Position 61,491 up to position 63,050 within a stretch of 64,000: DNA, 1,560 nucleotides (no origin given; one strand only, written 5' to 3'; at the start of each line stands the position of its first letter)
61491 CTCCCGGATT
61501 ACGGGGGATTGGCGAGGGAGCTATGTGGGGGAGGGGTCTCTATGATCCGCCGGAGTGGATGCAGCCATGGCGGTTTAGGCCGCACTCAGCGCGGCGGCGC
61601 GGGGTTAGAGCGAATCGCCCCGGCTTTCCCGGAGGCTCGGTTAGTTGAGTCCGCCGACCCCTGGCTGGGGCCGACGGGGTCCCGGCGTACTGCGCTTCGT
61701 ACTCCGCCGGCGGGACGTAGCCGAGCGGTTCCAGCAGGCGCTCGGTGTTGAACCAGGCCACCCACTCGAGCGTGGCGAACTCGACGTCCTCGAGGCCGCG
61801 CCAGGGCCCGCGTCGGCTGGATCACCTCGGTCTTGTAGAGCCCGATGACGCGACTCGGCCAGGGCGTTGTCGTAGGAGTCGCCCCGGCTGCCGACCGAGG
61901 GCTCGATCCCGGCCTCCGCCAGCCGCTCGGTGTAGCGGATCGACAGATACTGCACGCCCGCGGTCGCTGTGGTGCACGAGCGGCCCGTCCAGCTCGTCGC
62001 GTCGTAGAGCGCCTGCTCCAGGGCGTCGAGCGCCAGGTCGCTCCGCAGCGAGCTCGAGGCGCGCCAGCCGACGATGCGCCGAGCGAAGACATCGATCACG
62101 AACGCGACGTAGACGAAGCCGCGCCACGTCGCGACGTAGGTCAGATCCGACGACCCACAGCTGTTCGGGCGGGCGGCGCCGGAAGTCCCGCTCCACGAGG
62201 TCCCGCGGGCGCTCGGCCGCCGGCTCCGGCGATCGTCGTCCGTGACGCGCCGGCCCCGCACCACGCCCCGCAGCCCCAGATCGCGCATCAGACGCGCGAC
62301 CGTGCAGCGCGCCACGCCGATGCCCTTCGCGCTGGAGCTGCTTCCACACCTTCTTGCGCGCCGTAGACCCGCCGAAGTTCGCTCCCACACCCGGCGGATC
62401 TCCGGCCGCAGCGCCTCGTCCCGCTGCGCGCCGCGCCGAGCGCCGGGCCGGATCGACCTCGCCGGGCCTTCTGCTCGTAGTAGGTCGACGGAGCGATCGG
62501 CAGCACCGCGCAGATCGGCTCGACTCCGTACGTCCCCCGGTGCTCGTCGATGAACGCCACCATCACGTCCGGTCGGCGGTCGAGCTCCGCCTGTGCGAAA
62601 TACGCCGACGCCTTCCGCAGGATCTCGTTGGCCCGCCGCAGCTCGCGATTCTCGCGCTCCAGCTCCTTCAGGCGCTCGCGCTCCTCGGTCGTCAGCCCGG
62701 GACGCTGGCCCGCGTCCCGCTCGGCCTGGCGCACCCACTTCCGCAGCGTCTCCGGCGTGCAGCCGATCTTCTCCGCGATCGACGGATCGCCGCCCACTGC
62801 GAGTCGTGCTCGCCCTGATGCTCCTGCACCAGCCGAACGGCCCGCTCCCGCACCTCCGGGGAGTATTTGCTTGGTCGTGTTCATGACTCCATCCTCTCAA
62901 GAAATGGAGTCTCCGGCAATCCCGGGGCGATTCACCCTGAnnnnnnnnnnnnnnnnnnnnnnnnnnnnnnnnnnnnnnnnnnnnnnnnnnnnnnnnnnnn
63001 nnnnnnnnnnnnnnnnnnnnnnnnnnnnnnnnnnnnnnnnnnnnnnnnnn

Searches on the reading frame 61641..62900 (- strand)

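Call 89: search_protein_families(library=pfam, proteins=[window:61641-62900:-])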
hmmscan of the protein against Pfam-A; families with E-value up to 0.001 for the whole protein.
window:61641-62900:- (419 aa): 2 families
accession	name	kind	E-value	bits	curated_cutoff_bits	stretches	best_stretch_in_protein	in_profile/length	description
PF00665.32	rve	-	8.6e-13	48.9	32.6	1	243-341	2-101/102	Integrase core domain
PF13276.12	HTH_21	-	6.5e-06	26.7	28.1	1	160-218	2-60/60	HTH-like domain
